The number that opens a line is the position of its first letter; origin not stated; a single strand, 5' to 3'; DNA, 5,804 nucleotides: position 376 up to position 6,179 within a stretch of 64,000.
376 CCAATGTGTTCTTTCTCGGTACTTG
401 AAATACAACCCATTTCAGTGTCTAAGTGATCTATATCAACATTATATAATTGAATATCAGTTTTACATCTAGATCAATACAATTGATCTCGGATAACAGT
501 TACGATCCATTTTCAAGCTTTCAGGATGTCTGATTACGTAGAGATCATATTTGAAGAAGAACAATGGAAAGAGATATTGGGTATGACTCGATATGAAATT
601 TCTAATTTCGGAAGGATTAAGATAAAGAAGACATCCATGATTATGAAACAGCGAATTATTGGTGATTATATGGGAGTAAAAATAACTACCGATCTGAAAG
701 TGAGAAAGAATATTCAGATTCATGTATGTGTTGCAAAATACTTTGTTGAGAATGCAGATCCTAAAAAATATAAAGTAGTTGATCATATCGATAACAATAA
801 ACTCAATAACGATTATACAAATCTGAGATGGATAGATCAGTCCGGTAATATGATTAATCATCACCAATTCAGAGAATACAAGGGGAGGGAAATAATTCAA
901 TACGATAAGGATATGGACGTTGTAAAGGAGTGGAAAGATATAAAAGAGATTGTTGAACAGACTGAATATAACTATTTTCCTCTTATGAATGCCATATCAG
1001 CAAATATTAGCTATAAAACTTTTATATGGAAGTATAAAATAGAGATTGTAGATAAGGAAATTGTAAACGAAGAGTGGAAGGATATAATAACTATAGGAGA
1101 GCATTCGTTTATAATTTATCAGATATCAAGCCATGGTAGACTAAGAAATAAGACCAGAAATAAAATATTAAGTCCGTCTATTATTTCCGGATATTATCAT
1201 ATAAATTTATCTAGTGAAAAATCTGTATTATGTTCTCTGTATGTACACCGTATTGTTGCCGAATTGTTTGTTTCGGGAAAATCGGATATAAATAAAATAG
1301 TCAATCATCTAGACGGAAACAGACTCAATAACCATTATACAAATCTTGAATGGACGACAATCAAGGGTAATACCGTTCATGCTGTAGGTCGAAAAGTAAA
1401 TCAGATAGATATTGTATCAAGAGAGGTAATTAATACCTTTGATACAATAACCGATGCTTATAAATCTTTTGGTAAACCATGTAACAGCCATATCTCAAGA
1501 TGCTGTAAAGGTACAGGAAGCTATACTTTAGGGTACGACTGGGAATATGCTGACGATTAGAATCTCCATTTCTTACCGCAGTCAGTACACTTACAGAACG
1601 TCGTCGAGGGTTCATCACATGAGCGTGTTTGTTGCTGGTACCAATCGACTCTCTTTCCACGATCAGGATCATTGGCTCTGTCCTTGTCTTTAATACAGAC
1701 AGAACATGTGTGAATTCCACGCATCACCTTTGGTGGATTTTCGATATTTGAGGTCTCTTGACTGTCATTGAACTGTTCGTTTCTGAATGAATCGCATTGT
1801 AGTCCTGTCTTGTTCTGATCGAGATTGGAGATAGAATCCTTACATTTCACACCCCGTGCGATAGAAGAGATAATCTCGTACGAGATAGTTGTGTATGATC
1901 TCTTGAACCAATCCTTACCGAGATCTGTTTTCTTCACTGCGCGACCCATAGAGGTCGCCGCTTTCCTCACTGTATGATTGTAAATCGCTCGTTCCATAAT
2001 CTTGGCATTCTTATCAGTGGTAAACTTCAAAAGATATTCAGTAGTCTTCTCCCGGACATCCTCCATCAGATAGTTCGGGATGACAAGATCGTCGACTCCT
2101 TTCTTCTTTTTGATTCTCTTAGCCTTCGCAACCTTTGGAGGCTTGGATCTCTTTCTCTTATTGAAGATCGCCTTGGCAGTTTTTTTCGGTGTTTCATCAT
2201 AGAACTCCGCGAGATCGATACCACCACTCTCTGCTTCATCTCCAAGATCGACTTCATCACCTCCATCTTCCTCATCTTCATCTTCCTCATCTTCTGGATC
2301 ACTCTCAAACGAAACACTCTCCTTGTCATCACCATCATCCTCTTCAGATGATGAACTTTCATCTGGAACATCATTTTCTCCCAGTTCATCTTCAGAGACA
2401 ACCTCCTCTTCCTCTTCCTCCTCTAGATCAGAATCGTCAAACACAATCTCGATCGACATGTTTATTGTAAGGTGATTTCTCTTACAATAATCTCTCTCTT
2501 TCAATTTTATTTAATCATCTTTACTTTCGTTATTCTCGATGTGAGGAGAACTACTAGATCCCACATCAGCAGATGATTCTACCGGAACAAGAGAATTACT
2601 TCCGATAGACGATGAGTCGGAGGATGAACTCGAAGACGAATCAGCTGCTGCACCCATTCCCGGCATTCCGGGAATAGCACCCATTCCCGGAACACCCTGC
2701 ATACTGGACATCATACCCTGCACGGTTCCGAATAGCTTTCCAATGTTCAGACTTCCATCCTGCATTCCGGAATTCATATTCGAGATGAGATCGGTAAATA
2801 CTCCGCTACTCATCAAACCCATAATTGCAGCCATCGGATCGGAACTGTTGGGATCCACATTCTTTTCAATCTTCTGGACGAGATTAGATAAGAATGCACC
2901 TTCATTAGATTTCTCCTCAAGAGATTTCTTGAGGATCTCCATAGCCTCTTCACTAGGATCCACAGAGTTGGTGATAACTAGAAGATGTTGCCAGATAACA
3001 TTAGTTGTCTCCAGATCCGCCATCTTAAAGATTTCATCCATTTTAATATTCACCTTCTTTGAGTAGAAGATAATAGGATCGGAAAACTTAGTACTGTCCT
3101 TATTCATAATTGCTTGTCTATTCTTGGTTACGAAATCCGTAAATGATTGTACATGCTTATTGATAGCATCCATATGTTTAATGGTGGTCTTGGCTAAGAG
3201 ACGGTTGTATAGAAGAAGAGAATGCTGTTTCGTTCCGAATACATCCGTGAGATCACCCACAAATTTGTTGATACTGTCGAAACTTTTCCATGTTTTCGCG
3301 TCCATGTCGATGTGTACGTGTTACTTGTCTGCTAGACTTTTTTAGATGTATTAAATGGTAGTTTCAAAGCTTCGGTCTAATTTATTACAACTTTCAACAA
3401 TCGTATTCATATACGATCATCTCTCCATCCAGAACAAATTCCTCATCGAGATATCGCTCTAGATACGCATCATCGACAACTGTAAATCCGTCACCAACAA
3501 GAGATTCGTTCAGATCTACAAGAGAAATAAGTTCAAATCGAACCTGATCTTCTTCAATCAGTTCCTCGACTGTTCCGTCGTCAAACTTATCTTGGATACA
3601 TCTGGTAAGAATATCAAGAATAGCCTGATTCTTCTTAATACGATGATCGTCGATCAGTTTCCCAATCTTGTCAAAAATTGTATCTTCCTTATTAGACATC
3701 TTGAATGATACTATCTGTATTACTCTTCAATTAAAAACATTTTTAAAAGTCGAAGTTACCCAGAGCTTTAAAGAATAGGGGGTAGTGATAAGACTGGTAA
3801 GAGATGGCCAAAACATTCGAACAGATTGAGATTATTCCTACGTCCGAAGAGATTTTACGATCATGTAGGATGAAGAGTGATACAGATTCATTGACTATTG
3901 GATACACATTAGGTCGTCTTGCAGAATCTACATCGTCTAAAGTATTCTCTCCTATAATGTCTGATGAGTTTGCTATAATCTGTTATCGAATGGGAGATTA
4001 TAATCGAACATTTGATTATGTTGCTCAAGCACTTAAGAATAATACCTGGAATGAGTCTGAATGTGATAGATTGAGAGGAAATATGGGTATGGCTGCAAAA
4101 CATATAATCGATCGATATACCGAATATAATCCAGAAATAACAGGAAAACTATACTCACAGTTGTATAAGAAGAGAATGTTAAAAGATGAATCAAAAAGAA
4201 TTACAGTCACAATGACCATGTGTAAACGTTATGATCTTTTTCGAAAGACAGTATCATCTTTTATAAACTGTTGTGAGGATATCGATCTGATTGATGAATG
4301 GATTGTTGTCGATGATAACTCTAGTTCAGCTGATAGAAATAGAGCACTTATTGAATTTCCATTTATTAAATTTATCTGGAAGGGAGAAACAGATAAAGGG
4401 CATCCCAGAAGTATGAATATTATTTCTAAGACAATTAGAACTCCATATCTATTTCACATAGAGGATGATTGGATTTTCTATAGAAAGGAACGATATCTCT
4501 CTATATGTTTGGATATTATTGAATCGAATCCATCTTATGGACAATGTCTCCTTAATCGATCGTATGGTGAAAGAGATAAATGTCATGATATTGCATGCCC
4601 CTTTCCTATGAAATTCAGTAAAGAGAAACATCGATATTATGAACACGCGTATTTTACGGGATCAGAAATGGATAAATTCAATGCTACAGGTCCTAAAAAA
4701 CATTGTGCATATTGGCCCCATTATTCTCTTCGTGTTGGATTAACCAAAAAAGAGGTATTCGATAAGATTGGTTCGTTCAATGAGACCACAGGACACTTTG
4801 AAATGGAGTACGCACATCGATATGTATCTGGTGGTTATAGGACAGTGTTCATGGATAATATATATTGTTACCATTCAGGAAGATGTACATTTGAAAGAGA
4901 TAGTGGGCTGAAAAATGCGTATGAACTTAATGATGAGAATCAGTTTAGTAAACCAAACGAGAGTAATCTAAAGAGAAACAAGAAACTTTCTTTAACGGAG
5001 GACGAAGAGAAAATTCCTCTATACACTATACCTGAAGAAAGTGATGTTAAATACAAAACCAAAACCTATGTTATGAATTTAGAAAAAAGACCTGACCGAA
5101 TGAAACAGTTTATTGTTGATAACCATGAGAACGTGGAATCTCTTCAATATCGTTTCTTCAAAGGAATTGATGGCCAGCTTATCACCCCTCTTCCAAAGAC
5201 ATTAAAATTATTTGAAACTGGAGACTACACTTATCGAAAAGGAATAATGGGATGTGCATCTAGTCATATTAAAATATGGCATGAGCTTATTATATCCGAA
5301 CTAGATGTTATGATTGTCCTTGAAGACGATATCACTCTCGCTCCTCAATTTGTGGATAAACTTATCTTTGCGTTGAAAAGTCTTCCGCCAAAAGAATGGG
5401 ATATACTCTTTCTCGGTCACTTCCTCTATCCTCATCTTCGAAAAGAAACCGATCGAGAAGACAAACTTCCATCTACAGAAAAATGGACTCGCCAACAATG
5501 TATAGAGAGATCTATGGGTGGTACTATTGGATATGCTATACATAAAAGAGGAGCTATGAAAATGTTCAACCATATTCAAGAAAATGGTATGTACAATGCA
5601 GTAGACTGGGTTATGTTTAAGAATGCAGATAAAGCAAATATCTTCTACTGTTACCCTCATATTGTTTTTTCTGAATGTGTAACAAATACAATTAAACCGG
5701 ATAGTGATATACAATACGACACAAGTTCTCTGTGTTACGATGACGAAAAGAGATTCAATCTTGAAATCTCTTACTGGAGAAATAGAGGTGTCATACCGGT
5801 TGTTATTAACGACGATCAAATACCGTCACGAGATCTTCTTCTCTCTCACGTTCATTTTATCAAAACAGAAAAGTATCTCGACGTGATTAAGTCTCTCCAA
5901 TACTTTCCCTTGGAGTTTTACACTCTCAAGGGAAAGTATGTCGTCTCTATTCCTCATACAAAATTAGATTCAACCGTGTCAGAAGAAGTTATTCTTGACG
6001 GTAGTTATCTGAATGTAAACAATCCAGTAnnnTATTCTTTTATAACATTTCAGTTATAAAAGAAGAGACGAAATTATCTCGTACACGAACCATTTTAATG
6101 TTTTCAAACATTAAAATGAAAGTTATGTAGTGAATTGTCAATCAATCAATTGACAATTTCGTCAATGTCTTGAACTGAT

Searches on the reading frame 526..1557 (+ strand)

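Call 39: search_protein_families(library=pfam, proteins=[window:526-1557:+], max_evalue=0.001)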
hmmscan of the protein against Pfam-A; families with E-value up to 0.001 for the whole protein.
window:526-1557:+ (344 aa): 2 families
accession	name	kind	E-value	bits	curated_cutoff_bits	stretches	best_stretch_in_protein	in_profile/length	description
PF13392.12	HNH_3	-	5.7e-18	64.7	24.8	2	239-283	2-45/46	HNH endonuclease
PF07463.16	NUMOD4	-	9e-16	58.3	23.4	2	12-44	1-38/49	NUMOD4 motif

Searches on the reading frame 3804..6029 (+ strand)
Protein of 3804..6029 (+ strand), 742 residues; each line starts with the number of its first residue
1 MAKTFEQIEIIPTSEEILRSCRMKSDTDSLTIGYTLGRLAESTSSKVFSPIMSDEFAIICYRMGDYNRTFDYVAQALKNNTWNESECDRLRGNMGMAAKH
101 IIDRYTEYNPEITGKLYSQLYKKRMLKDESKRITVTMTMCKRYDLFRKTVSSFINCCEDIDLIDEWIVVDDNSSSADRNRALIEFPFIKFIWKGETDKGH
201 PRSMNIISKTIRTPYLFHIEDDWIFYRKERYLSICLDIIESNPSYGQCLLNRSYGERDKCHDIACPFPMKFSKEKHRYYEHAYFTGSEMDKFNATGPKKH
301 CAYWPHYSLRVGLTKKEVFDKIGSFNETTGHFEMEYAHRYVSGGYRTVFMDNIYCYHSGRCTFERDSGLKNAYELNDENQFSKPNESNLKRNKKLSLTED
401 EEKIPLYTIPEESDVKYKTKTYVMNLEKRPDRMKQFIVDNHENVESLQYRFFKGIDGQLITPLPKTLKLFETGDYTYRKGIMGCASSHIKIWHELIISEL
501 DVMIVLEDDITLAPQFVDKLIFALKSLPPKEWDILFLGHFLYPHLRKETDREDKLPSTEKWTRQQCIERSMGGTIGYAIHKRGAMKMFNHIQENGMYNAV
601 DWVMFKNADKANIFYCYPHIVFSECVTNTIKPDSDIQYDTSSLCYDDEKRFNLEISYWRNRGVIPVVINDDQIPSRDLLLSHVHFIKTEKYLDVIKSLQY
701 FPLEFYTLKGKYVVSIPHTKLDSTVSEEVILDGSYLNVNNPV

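Call 39: search_protein_families(library=pfam, proteins=[window:3804-6029:+], max_evalue=0.001)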
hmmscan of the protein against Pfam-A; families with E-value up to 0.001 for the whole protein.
window:3804-6029:+ (742 aa): 1 family
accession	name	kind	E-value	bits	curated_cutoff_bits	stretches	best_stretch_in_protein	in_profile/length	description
PF01755.23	Glyco_transf_25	-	4.1e-20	72.9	24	1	419-602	2-197/199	Glycosyltransferase family 25 (LPS biosynthesis protein)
